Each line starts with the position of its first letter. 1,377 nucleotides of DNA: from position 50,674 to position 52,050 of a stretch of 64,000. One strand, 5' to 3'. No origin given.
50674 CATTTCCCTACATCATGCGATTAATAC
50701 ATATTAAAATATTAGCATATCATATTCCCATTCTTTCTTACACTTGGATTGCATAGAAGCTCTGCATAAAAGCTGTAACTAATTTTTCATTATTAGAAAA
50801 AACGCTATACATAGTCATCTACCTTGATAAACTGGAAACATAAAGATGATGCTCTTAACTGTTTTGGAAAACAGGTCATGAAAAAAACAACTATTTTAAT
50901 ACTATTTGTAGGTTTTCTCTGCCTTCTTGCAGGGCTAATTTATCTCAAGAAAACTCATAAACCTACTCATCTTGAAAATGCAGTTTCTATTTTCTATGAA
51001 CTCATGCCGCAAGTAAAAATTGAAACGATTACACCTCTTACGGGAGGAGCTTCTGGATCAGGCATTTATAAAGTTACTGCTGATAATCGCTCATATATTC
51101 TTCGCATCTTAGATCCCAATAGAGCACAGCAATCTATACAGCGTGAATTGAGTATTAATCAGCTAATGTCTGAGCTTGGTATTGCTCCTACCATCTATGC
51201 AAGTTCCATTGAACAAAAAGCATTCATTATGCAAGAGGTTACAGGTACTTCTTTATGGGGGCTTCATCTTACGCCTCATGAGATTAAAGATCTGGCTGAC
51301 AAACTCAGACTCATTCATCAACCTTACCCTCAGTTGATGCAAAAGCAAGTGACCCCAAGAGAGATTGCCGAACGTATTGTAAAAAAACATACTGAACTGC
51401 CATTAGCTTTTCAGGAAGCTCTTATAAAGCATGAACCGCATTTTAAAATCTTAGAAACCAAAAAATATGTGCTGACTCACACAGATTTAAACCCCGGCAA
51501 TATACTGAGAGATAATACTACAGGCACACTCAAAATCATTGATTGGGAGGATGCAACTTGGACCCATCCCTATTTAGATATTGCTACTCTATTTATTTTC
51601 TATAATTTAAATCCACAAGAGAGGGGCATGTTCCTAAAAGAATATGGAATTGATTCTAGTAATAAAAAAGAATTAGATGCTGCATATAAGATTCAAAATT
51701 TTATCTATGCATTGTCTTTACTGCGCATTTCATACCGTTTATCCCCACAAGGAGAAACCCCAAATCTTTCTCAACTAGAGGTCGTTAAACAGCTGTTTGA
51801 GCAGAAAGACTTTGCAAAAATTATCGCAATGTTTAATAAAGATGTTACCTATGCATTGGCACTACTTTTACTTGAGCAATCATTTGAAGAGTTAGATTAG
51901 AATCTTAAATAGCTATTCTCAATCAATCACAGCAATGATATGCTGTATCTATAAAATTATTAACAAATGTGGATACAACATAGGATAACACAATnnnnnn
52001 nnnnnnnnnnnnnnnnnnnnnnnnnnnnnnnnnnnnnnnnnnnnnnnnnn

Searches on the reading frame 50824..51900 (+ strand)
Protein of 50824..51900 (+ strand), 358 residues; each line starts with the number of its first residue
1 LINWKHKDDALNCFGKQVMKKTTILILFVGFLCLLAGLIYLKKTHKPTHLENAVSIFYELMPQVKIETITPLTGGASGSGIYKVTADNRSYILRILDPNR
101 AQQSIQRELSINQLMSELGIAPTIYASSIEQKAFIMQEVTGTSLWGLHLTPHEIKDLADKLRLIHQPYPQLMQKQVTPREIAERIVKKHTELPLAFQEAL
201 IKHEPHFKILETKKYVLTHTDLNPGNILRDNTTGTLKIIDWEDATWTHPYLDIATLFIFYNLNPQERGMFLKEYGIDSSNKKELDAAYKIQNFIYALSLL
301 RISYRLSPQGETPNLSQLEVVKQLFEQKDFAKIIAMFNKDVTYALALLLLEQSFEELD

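Call 48: search_protein_families(library=pfam, proteins=[window:50824-51900:+], max_evalue=0.001)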
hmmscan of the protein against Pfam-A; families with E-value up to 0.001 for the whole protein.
window:50824-51900:+ (358 aa): 2 families
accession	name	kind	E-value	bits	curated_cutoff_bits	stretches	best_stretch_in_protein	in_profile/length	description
PF01636.29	APH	-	5.5e-23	82.4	23.2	1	68-275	1-230/239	Phosphotransferase enzyme family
PF01633.27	Choline_kinase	-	3.4e-11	43.5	29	1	72-263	4-210/300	Choline/ethanolamine kinase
